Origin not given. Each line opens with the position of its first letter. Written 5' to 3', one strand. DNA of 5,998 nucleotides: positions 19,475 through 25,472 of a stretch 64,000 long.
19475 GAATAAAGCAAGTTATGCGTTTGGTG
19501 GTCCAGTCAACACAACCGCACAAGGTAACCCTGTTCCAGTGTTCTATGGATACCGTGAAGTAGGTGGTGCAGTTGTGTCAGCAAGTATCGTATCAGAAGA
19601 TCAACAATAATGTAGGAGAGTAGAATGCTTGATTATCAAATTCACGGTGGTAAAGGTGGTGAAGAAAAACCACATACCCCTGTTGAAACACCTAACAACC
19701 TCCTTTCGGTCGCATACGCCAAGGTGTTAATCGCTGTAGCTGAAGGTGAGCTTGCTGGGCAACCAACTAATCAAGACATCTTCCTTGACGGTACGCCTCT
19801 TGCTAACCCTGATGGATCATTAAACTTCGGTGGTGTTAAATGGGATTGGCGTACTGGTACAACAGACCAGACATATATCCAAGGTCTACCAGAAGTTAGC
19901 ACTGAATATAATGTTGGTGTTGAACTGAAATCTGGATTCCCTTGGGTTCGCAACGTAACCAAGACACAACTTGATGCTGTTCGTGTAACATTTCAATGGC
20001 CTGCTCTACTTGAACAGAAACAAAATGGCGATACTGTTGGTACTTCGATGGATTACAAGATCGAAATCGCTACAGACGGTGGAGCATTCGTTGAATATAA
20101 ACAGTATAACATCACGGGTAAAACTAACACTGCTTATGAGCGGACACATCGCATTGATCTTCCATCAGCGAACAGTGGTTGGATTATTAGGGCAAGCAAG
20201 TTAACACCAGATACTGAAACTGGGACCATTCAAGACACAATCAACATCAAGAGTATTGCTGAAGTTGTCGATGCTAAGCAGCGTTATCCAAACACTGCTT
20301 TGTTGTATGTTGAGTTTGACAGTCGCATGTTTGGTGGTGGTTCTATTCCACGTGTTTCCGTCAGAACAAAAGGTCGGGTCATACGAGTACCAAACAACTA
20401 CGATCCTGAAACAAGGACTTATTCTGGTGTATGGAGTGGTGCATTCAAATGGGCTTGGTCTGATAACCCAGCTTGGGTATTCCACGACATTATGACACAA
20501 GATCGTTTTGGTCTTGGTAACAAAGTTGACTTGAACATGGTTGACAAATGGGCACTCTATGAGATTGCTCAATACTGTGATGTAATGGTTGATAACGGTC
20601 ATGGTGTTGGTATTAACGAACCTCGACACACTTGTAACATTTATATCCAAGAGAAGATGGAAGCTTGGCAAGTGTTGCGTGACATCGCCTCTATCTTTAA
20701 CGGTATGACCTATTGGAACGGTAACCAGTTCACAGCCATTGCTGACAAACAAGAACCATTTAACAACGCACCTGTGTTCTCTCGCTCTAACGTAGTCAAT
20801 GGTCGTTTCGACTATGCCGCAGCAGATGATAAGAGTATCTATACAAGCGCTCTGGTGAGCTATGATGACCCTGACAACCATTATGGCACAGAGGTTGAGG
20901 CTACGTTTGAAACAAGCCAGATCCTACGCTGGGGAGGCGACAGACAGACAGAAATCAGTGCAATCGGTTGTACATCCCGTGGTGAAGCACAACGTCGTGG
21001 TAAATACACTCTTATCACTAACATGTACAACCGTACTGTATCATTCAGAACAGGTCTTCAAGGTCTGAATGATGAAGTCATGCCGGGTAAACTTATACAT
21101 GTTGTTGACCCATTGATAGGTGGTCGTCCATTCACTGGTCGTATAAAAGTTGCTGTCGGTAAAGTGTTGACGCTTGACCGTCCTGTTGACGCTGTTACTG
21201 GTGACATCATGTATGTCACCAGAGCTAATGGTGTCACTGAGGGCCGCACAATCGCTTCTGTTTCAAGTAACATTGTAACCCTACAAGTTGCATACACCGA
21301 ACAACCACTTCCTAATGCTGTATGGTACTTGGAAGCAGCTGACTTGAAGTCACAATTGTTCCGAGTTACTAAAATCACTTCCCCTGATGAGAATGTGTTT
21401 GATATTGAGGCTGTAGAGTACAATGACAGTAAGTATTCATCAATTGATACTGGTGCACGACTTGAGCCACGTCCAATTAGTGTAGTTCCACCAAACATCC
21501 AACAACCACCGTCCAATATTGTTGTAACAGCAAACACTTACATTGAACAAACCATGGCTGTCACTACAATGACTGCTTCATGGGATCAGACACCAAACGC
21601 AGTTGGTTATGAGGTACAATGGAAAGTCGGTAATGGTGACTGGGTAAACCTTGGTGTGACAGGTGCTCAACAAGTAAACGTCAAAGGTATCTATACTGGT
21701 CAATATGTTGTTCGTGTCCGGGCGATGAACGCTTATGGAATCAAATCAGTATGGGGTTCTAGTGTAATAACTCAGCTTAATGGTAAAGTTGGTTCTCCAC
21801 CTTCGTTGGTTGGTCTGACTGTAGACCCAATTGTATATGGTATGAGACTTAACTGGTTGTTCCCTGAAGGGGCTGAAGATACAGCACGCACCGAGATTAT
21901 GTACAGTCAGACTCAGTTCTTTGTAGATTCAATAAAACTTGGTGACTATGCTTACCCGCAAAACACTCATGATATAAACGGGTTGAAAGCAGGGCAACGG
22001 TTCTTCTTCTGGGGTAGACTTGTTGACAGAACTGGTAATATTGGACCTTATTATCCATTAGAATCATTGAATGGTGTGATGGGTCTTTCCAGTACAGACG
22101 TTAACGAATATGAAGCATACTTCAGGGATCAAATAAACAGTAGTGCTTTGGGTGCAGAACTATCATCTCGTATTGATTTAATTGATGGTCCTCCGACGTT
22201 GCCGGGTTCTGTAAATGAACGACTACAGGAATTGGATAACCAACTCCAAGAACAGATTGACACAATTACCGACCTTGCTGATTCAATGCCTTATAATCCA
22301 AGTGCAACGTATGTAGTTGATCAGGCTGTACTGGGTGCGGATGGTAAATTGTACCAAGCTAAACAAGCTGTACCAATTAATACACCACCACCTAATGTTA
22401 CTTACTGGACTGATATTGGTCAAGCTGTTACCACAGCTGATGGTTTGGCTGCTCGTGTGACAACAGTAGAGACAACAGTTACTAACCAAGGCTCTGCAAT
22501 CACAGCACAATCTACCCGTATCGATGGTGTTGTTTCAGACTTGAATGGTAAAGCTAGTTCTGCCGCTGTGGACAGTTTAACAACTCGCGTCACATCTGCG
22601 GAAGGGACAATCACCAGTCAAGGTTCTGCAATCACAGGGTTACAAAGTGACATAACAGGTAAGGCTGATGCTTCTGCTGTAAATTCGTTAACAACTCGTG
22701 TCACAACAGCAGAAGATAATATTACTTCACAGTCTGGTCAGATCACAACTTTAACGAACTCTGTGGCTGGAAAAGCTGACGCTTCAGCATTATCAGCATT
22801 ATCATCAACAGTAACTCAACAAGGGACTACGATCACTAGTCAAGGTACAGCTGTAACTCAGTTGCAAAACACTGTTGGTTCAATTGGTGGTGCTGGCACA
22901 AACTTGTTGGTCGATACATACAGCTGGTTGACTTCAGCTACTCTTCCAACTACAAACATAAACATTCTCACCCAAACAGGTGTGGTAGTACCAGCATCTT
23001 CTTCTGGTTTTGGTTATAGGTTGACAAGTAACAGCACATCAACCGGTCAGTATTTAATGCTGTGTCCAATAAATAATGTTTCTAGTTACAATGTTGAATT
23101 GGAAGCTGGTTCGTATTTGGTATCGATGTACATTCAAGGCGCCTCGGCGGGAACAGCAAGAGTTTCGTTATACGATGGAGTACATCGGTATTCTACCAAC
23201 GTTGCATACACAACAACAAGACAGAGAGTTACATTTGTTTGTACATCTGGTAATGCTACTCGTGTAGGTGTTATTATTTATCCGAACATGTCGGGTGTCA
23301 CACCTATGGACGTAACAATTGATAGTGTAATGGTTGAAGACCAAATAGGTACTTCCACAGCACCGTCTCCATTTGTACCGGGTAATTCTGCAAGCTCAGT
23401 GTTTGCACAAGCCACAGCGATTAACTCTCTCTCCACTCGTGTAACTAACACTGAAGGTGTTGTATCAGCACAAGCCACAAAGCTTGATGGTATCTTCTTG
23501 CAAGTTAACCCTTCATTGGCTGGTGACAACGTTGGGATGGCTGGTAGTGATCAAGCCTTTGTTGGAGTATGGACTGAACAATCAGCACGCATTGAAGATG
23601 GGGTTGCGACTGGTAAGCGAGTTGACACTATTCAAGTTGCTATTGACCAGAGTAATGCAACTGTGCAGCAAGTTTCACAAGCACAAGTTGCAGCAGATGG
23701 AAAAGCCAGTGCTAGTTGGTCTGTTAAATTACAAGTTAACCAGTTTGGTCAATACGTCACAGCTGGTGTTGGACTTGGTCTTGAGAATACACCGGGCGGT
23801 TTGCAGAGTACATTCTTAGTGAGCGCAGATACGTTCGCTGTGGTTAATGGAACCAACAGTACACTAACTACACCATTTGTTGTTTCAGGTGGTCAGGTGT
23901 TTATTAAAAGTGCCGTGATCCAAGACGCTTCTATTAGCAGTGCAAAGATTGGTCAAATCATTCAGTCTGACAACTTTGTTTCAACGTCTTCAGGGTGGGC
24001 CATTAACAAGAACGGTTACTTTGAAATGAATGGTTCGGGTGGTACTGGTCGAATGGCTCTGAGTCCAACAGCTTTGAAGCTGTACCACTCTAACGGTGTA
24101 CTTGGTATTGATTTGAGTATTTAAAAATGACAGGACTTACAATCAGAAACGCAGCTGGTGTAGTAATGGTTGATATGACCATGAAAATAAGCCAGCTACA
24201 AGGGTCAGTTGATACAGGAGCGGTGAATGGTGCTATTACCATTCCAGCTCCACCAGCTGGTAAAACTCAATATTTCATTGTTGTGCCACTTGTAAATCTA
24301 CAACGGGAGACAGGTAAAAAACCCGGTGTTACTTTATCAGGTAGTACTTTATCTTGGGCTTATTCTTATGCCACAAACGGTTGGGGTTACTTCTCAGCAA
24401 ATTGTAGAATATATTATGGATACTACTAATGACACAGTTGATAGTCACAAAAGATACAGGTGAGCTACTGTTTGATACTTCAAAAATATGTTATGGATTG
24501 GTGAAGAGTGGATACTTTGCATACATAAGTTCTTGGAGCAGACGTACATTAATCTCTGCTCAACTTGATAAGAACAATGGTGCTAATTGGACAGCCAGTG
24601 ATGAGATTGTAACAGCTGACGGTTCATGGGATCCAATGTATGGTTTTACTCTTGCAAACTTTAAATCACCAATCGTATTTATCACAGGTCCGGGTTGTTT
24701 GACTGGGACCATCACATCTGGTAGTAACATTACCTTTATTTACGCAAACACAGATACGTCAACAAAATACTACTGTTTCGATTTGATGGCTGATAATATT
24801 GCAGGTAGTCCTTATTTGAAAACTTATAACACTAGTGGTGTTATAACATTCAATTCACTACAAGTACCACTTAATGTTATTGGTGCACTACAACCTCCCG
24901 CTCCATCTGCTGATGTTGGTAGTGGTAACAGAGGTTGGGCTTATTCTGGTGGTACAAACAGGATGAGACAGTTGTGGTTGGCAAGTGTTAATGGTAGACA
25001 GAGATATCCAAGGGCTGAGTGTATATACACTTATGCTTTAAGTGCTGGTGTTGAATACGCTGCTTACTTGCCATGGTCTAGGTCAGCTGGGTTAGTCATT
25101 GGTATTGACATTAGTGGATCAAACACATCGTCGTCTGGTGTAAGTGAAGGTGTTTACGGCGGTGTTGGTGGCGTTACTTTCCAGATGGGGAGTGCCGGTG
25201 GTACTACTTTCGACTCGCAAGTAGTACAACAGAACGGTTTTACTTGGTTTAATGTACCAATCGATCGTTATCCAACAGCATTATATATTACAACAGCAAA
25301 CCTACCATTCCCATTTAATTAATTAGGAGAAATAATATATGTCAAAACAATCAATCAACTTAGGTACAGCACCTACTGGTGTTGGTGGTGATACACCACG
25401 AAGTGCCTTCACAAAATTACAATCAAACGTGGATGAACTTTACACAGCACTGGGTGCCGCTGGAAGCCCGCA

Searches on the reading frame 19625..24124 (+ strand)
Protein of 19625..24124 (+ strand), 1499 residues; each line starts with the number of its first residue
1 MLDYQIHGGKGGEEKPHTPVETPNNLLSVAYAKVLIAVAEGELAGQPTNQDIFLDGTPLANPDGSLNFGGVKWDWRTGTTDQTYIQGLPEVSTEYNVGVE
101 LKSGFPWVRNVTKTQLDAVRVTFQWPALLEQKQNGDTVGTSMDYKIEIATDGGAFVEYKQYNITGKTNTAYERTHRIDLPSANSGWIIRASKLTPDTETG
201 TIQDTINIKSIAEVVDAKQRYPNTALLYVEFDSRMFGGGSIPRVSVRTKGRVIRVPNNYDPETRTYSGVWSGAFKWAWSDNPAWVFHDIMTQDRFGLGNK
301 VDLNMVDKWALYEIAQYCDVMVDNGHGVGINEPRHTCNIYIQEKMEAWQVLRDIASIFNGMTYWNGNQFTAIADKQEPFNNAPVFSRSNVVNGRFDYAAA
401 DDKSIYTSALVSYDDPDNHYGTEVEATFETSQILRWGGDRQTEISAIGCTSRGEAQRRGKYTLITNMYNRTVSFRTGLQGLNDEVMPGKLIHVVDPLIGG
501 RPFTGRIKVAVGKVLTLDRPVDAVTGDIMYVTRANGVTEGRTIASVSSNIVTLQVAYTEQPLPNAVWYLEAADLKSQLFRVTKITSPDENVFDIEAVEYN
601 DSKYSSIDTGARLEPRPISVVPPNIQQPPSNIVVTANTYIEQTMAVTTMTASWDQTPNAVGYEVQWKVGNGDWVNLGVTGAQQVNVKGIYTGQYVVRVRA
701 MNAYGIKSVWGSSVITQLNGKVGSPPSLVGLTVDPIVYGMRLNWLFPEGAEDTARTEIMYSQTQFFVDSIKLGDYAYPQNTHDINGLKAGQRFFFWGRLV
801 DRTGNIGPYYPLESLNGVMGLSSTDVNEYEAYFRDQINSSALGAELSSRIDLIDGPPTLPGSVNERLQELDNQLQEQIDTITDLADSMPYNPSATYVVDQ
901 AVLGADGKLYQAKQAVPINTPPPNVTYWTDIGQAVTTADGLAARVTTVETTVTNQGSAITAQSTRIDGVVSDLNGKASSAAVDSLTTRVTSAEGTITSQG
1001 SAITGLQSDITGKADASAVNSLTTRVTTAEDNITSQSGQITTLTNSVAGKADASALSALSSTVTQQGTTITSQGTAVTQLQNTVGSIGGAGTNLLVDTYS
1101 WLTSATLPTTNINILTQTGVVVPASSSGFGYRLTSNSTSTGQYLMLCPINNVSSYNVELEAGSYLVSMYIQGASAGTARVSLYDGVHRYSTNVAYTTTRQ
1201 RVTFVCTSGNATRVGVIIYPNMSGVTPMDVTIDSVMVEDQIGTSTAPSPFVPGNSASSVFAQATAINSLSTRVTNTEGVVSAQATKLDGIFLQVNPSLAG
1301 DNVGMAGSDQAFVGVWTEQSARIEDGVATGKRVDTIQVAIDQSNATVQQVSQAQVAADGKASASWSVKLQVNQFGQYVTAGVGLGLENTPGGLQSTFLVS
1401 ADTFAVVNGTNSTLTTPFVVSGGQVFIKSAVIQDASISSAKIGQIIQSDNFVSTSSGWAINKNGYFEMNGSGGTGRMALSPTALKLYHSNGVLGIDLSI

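Call 91: search_protein_families(library=phrogs, proteins=[window:19625-24124:+], max_evalue=0.00001)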
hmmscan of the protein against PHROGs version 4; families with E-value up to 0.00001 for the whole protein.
window:19625-24124:+ (1499 aa): 19 families
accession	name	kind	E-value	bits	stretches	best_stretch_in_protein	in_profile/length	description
phrog_2589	-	tail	0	1440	3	2-883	2-865/3686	tail protein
phrog_31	-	tail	0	1183.4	2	7-1189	260-1338/1565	central tail fiber J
phrog_1727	-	tail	2.7e-201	672.1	1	5-715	2-708/1174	tail protein and host specificity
phrog_2148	-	tail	3.7e-167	559.2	2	263-939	2-670/901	tail fiber protein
phrog_7997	-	tail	1.2e-101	342.1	1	305-764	1-461/589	tail protein and host specificity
phrog_10652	-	unknown function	6e-64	217.3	1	255-528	1-273/328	-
phrog_496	-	tail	4.3e-62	211.8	2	1318-1496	401-618/769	tail fiber protein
phrog_10903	-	unknown function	3.1e-52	179.1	4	338-707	4-387/954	-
phrog_5269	-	unknown function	2.7e-43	149.6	1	1318-1469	196-354/564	-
phrog_14774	-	unknown function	5.9e-43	147.5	1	127-327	3-200/212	-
phrog_12398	-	unknown function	1.4e-41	143.5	1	564-788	8-217/218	-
phrog_15723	-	unknown function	2.7e-31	110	1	292-481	8-197/223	-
phrog_4346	-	unknown function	5.2e-23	82.4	1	9-176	2-168/600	-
phrog_30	-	tail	2.9e-22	80.8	1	12-292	4-283/544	minor tail protein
phrog_11678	-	unknown function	2.9e-20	72.3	3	1009-1048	1454-1493/2223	-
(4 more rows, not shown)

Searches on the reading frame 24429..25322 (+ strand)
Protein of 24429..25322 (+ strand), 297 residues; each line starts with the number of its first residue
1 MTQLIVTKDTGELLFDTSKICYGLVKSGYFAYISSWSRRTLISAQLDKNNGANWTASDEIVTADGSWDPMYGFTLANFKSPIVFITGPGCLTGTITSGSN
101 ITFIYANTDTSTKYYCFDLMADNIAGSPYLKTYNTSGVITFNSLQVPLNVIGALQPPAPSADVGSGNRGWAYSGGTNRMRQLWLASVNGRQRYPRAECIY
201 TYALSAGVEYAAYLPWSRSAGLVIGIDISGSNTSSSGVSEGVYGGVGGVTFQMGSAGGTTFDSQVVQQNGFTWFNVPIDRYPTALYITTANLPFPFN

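Call 91: search_protein_families(library=phrogs, proteins=[window:24429-25322:+], max_evalue=0.00001)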
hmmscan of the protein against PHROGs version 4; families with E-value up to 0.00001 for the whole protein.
window:24429-25322:+ (297 aa): 1 family
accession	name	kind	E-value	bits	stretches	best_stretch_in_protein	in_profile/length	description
phrog_15435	-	unknown function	4.4e-87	293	1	1-297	2-285/285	-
